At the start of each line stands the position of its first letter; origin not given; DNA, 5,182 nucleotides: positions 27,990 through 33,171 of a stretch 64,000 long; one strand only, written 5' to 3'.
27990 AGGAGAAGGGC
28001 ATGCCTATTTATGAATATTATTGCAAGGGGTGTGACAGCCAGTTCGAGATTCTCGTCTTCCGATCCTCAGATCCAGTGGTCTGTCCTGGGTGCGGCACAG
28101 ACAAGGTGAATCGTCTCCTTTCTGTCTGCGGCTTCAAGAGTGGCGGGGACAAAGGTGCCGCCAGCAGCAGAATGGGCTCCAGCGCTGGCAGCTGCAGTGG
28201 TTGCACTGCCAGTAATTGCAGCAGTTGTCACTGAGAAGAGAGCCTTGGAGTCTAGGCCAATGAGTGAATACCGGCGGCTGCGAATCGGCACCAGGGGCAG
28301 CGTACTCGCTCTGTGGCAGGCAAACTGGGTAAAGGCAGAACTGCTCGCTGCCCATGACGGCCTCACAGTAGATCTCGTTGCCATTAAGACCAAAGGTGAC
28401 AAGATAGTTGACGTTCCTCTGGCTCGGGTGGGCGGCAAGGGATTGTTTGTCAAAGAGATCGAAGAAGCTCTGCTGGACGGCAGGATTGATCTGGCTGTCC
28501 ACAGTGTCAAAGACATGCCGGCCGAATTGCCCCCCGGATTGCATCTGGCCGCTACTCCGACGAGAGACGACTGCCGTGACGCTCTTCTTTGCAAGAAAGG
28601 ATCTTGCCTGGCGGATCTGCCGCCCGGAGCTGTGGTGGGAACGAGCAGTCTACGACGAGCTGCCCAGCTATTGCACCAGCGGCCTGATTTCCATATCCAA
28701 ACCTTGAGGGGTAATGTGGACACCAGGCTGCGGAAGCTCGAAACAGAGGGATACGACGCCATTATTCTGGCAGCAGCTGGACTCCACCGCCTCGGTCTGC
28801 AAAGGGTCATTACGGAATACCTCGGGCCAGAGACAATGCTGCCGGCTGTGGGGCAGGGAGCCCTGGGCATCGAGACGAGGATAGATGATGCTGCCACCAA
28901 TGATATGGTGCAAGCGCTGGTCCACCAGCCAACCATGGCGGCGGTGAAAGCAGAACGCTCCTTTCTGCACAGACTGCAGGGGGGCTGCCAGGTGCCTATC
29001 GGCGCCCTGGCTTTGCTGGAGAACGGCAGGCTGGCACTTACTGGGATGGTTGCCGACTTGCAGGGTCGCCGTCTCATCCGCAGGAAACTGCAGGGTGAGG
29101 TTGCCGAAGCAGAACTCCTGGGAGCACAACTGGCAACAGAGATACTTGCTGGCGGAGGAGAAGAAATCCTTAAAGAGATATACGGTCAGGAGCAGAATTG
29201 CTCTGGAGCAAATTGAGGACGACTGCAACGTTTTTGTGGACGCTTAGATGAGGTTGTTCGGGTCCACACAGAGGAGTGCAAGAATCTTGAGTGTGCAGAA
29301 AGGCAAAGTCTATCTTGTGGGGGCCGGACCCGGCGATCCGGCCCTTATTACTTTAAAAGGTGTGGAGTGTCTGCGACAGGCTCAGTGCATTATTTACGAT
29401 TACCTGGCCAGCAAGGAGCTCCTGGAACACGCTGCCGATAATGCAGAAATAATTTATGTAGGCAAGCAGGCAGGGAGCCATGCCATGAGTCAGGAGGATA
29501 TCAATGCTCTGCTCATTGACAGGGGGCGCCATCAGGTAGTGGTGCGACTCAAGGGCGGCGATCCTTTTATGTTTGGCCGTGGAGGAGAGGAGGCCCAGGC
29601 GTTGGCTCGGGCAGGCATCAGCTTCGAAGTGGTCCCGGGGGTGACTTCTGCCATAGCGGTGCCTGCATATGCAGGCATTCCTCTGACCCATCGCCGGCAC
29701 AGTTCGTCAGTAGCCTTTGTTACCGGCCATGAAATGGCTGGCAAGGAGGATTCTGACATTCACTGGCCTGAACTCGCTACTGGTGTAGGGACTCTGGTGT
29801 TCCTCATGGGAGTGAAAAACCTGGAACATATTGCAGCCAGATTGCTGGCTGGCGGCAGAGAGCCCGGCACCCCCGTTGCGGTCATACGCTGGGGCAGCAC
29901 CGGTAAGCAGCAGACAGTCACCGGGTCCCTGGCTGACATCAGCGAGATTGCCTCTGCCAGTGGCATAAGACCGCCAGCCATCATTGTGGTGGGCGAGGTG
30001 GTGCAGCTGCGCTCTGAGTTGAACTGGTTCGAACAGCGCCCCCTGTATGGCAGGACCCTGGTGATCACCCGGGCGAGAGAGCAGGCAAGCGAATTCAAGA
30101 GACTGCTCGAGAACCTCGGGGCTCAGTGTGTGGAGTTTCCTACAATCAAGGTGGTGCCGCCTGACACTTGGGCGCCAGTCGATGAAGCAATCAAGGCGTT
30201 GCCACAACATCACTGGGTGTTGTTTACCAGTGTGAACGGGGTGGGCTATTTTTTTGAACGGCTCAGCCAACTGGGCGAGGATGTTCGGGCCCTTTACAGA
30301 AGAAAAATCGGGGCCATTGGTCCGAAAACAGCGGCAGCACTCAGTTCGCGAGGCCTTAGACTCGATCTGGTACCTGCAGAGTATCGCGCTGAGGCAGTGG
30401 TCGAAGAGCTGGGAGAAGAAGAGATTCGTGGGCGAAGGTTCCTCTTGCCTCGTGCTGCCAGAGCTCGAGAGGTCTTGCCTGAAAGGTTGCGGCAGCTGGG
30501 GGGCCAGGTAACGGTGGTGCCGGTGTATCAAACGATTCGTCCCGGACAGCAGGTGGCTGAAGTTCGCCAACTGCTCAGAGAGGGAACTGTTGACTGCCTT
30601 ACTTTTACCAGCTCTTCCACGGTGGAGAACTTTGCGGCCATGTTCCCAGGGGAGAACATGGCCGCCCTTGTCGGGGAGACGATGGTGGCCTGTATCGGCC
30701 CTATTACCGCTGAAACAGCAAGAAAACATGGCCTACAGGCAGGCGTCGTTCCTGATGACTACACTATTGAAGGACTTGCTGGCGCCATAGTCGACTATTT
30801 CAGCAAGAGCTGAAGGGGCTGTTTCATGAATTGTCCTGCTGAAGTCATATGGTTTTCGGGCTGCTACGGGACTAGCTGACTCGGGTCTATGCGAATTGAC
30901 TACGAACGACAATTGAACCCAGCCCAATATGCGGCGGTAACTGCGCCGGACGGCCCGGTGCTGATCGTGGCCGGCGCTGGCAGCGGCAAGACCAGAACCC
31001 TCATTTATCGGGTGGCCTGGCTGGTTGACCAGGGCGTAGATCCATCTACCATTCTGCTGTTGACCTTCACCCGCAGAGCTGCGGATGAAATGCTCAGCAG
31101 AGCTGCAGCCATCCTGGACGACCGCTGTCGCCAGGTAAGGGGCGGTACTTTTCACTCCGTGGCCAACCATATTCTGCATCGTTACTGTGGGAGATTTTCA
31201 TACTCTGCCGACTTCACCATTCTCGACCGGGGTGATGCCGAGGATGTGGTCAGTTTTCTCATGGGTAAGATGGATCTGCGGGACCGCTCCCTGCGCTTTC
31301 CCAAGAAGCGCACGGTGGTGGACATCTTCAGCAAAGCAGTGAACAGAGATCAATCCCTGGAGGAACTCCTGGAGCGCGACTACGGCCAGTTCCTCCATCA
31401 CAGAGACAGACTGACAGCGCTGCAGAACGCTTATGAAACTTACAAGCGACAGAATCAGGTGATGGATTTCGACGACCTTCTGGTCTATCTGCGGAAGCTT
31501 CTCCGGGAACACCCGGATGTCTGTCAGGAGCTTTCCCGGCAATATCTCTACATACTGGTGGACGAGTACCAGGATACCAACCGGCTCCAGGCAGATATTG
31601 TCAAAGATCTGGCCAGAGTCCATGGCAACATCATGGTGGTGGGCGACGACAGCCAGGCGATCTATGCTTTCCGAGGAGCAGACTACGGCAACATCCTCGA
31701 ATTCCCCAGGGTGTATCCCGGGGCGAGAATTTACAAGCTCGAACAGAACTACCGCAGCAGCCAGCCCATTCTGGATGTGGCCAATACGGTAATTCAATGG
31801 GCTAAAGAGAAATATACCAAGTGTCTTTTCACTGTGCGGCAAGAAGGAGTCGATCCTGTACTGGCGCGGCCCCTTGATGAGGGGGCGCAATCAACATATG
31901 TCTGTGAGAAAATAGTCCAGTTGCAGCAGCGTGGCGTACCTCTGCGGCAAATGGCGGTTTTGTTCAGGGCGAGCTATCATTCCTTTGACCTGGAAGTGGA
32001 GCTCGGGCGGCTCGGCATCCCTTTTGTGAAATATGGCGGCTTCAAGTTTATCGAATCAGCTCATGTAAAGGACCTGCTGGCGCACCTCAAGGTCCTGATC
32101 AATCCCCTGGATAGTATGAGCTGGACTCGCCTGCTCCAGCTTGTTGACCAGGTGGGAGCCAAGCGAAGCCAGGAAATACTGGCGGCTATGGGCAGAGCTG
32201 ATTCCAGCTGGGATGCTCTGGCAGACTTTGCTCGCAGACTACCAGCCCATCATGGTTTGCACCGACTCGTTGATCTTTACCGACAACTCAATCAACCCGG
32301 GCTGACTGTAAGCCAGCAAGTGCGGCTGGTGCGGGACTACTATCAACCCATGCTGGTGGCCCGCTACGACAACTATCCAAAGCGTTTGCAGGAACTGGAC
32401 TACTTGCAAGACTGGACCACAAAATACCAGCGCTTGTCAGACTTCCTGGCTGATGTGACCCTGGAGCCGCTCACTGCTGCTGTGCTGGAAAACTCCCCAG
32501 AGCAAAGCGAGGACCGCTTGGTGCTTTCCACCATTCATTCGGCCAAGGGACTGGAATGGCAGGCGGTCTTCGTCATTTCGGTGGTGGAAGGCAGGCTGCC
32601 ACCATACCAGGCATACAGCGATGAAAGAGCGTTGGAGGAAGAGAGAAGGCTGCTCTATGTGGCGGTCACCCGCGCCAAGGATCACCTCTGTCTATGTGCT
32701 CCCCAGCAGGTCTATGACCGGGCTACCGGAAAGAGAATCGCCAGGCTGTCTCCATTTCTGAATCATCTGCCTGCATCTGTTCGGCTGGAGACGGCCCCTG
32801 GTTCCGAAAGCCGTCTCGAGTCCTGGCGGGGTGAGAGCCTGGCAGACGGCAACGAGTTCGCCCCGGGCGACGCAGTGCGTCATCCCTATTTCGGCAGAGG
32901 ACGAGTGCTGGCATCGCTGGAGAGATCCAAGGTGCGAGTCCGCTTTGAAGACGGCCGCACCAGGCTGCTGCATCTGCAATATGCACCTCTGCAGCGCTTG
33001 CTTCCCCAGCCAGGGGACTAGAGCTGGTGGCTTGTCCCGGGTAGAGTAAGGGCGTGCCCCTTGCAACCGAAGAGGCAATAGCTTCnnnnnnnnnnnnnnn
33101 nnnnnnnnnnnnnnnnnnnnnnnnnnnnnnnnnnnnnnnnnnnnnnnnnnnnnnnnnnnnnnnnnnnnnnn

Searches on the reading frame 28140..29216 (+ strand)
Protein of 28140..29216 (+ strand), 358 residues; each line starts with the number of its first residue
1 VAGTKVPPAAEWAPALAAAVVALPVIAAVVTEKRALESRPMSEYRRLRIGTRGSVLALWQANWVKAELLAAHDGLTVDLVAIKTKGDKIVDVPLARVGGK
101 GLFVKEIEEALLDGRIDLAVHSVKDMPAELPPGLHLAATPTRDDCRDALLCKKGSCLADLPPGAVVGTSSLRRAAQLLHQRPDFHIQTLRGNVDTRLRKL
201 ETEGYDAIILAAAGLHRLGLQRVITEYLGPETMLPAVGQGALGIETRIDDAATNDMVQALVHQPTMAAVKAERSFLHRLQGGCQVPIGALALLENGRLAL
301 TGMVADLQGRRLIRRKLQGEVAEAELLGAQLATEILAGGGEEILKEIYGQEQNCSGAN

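Call 78: search_protein_families(library=pfam, proteins=[window:28140-29216:+], max_evalue=1e-8)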
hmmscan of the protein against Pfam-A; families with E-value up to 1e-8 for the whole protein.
window:28140-29216:+ (358 aa): 2 families
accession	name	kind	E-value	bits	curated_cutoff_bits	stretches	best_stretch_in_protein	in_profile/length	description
PF01379.25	Porphobil_deam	-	1.1e-86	290.1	22.1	1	47-254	1-206/207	Porphobilinogen deaminase, dipyromethane cofactor binding domain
PF03900.20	Porphobil_deamC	-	5.9e-19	68.6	26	1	268-336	3-73/74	Porphobilinogen deaminase, C-terminal domain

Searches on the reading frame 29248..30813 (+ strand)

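Call 78: search_protein_families(library=pfam, proteins=[window:29248-30813:+], max_evalue=1e-8)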
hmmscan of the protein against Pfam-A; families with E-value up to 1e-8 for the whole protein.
window:29248-30813:+ (521 aa): 2 families
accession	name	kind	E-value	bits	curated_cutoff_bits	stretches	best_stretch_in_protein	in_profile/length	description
PF02602.20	HEM4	-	4e-68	229.4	27.5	1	282-511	2-230/231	Uroporphyrinogen-III synthase HemD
PF00590.25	TP_methylase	-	3.5e-50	171.3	27.8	1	20-231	1-211/212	Tetrapyrrole (Corrin/Porphyrin) Methylases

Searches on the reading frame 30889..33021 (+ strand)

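Call 78: search_protein_families(library=pfam, proteins=[window:30889-33021:+], max_evalue=1e-8)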
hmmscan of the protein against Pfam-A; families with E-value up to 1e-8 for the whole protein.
window:30889-33021:+ (710 aa): 4 families
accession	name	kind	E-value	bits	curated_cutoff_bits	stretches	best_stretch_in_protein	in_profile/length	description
PF00580.27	UvrD-helicase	-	2.8e-71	240.8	23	1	9-275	1-269/271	UvrD/REP helicase N-terminal domain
PF13361.12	UvrD_C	-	7e-55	187.3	25.6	1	282-603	1-346/350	UvrD-like helicase C-terminal domain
PF13245.12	AAA_19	-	2.2e-21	76.9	25.1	1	15-262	3-134/134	AAA domain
PF13538.12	UvrD_C_2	-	6.6e-13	48.8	27.4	1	545-602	3-51/52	UvrD-like helicase C-terminal domain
